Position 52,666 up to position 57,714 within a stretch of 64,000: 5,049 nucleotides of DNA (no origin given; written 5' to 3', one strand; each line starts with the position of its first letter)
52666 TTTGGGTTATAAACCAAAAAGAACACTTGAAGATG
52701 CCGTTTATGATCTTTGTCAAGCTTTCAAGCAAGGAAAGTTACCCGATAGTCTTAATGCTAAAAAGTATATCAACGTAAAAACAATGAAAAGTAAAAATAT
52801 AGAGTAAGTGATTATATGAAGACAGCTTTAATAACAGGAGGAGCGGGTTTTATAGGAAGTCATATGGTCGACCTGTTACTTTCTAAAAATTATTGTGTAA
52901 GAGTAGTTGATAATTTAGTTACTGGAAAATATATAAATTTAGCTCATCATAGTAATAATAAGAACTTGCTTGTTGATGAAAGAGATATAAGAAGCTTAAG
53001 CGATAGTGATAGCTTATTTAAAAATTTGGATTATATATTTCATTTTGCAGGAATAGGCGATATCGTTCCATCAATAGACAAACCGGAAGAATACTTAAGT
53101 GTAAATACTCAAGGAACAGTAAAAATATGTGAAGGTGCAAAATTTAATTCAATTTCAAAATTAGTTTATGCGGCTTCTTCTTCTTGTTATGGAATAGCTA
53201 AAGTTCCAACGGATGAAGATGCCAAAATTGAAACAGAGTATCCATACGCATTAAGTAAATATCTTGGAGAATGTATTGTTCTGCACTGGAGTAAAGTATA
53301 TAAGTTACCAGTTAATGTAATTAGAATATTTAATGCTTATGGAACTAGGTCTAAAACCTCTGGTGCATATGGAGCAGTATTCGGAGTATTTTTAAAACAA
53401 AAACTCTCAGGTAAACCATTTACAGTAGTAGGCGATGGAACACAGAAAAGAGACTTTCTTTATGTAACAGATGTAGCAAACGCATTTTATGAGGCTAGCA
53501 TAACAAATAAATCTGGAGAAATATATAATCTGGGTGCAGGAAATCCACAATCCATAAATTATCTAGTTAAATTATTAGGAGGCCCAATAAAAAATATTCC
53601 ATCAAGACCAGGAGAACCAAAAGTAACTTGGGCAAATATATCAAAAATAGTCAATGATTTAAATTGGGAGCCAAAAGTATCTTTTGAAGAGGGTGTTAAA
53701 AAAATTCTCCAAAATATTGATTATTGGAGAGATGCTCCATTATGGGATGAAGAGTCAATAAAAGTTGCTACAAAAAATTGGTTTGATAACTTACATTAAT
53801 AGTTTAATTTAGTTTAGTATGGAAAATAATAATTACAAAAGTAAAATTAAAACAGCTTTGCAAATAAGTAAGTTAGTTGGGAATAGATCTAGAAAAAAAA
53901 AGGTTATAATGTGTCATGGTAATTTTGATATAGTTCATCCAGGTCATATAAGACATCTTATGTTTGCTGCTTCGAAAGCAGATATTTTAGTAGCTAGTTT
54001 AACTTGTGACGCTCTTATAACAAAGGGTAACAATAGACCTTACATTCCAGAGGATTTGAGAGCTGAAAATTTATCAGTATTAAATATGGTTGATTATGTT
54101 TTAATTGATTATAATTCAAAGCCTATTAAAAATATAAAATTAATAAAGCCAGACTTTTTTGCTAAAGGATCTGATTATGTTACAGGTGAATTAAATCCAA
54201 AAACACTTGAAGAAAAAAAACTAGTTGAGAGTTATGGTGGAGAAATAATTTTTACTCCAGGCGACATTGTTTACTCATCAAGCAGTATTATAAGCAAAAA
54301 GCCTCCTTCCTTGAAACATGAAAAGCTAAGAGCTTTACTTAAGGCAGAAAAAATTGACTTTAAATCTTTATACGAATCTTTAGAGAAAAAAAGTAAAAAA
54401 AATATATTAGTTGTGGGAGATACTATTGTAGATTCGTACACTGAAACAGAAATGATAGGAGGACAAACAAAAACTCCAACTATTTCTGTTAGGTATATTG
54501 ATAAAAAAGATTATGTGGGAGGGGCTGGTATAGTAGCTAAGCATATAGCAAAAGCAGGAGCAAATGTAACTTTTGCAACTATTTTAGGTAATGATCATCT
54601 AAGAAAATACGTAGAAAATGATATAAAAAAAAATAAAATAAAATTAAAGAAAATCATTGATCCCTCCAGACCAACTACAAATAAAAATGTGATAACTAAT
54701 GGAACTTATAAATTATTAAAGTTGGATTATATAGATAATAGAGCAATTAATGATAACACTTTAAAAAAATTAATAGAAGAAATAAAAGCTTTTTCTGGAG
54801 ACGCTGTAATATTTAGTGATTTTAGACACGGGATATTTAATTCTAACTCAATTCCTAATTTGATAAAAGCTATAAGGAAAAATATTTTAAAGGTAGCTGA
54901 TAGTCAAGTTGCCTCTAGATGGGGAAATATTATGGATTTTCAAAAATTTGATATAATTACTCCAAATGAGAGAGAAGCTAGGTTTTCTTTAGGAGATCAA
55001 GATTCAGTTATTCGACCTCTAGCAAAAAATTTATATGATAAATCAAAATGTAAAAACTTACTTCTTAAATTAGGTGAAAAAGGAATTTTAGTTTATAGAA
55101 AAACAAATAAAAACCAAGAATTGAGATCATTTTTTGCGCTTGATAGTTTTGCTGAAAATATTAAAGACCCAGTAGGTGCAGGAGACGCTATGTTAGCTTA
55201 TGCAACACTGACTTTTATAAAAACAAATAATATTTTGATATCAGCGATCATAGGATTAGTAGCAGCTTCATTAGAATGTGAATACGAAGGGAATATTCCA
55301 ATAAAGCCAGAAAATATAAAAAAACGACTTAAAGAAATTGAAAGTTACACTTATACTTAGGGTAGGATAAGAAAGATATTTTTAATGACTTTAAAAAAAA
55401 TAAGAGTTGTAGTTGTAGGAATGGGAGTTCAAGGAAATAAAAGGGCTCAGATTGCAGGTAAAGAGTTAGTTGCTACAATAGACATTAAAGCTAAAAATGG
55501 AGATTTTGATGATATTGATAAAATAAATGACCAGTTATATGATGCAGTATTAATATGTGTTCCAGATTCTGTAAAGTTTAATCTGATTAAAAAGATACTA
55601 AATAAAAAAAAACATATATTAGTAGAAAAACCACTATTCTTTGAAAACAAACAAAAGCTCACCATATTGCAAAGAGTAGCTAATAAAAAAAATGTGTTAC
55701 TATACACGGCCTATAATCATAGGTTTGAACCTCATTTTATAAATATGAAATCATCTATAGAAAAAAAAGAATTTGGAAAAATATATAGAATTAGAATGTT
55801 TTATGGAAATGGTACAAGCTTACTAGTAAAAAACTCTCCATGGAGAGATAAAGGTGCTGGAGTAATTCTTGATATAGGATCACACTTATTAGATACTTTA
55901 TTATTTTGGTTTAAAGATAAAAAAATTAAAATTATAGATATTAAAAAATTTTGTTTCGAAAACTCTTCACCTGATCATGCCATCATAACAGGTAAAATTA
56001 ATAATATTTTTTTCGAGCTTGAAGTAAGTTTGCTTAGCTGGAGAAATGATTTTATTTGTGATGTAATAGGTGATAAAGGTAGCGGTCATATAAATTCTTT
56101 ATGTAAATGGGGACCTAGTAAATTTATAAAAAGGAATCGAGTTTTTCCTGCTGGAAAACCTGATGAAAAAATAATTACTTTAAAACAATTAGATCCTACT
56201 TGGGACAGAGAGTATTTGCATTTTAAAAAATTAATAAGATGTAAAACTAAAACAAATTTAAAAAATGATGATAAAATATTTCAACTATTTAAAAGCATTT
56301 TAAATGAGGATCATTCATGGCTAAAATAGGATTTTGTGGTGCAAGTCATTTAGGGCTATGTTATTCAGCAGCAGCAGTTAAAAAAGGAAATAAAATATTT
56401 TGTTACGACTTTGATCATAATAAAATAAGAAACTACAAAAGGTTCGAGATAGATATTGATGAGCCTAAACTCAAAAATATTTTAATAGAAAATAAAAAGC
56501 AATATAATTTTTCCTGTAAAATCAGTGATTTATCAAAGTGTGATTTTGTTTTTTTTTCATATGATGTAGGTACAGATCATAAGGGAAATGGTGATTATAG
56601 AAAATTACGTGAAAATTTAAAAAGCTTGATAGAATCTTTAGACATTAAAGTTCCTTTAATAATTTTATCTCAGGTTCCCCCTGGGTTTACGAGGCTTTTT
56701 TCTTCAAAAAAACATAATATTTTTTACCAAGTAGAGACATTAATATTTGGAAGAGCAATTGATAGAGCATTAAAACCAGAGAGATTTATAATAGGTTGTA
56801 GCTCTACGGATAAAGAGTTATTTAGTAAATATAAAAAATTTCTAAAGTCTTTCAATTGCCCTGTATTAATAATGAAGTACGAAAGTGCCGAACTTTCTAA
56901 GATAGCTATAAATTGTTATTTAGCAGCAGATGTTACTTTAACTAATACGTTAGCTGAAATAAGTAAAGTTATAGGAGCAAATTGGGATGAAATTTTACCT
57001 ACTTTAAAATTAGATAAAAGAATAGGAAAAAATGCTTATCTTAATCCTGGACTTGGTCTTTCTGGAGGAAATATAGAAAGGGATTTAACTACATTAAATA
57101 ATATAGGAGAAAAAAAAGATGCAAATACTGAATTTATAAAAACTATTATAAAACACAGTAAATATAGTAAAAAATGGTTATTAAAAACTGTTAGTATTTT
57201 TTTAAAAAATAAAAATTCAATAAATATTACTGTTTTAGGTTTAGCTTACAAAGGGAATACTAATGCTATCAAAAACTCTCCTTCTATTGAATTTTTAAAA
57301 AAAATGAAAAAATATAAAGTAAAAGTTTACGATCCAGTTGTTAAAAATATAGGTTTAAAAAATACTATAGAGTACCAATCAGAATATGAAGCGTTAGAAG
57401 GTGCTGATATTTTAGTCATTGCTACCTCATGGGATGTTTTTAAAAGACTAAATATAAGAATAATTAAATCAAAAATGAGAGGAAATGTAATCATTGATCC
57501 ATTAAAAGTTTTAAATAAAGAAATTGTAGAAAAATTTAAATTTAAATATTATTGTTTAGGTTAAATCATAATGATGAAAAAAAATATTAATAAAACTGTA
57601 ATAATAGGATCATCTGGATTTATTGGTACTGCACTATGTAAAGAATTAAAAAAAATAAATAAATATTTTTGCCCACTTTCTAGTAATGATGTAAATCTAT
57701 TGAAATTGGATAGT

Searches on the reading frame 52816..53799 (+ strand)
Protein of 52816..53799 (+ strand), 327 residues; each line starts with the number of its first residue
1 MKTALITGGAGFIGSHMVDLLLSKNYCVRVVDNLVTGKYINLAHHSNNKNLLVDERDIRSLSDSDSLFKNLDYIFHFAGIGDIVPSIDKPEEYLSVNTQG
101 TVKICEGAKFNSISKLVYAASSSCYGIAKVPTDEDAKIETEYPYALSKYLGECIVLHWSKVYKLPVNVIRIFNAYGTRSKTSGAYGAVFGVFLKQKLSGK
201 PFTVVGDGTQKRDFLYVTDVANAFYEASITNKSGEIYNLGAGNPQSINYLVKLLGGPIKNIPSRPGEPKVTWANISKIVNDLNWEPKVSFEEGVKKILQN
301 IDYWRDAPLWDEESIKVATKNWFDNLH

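Call 25: search_protein_families(library=pfam, proteins=[window:52816-53799:+], max_evalue=0.001)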
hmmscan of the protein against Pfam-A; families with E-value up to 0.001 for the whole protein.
window:52816-53799:+ (327 aa): 6 families
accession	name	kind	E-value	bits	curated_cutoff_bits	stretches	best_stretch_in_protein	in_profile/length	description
PF01370.27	Epimerase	-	5.3e-51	173.8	20.9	1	4-240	1-240/240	NAD dependent epimerase/dehydratase family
PF16363.11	GDP_Man_Dehyd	-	1.9e-49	169.3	27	1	5-296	1-331/332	GDP-mannose 4,6 dehydratase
PF01073.25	3Beta_HSD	-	1.1e-18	67.7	22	1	5-224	1-225/280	3-beta hydroxysteroid dehydrogenase/isomerase family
PF07993.18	NAD_binding_4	-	2.2e-11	43.9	20.1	1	63-181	81-213/258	Male sterility protein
PF02719.21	Polysacc_synt_2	-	3e-10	40.2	20.2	1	5-254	2-243/293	Polysaccharide biosynthesis protein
PF04321.23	RmlD_sub_bind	-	0.00019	21.1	27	1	4-207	3-178/287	RmlD substrate binding domain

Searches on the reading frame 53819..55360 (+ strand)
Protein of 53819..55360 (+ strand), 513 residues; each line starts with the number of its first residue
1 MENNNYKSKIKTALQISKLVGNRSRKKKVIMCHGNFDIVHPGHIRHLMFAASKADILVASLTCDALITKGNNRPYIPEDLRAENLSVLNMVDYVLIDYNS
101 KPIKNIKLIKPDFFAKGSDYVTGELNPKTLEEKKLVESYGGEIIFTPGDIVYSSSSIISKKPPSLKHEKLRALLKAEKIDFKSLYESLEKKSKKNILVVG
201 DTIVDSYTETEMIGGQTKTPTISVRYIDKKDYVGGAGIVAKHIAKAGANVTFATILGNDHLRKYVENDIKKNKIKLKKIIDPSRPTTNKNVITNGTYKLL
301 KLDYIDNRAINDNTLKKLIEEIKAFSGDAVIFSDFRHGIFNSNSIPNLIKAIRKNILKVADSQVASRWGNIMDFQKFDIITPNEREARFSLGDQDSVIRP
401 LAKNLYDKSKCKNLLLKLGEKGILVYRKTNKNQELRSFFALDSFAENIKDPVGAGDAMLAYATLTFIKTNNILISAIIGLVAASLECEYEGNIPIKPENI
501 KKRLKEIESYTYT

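Call 25: search_protein_families(library=pfam, proteins=[window:53819-55360:+], max_evalue=0.001)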
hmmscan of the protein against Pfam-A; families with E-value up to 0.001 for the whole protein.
window:53819-55360:+ (513 aa): 2 families
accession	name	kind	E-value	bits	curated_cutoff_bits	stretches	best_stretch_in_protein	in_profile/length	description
PF00294.29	PfkB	-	3.7e-24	86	25.8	1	194-494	2-297/302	pfkB family carbohydrate kinase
PF01467.32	CTP_transf_like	-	2.1e-13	51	21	1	32-158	2-131/133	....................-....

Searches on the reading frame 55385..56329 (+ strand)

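Call 50: search_protein_families(library=pfam, proteins=[window:55385-56329:+], max_evalue=0.01)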
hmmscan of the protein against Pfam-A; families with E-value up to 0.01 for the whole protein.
window:55385-56329:+ (314 aa): 3 families
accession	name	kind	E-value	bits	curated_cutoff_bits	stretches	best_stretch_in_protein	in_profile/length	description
PF01408.29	GFO_IDH_MocA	-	5.2e-11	43.7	24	1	27-108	27-118/120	Oxidoreductase family, NAD-binding Rossmann fold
PF22725.1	GFO_IDH_MocA_C3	-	1.8e-10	41.3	27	1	120-233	3-122/124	GFO/IDH/MocA C-terminal domain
PF02894.22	GFO_IDH_MocA_C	-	1.1e-06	29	22.9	1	122-275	1-170/218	Oxidoreductase family, C-terminal alpha/beta domain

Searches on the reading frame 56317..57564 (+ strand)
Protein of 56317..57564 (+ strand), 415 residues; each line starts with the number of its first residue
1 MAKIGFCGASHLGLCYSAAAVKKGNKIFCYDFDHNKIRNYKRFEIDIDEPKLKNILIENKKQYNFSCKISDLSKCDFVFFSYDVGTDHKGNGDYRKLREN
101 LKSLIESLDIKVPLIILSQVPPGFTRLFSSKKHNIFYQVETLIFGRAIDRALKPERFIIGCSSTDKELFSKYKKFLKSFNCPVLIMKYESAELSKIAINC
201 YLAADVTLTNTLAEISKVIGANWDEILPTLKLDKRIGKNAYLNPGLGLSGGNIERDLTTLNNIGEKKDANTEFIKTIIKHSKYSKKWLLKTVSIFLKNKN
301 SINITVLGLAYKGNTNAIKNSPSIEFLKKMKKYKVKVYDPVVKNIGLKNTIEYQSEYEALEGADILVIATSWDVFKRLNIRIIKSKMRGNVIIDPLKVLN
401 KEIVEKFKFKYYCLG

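Call 50: search_protein_families(library=pfam, proteins=[window:56317-57564:+], max_evalue=0.01)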
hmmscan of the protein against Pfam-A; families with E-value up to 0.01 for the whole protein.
window:56317-57564:+ (415 aa): 4 families
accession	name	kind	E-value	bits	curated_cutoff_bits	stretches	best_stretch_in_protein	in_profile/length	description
PF03720.21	UDPG_MGDP_dh_C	-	6e-22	78.4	30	1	306-400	2-102/103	UDP-glucose/GDP-mannose dehydrogenase family, UDP binding domain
PF00984.24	UDPG_MGDP_dh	-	3.6e-18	65.9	25.4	1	189-279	1-90/94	UDP-glucose/GDP-mannose dehydrogenase family, central domain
PF03721.20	UDPG_MGDP_dh_N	-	2.2e-14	53.9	27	1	3-167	2-181/187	UDP-glucose/GDP-mannose dehydrogenase family, NAD binding domain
PF03807.23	F420_oxidored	-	0.0085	17.1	21.6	0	335-396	45-92/94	NADP oxidoreductase coenzyme F420-dependent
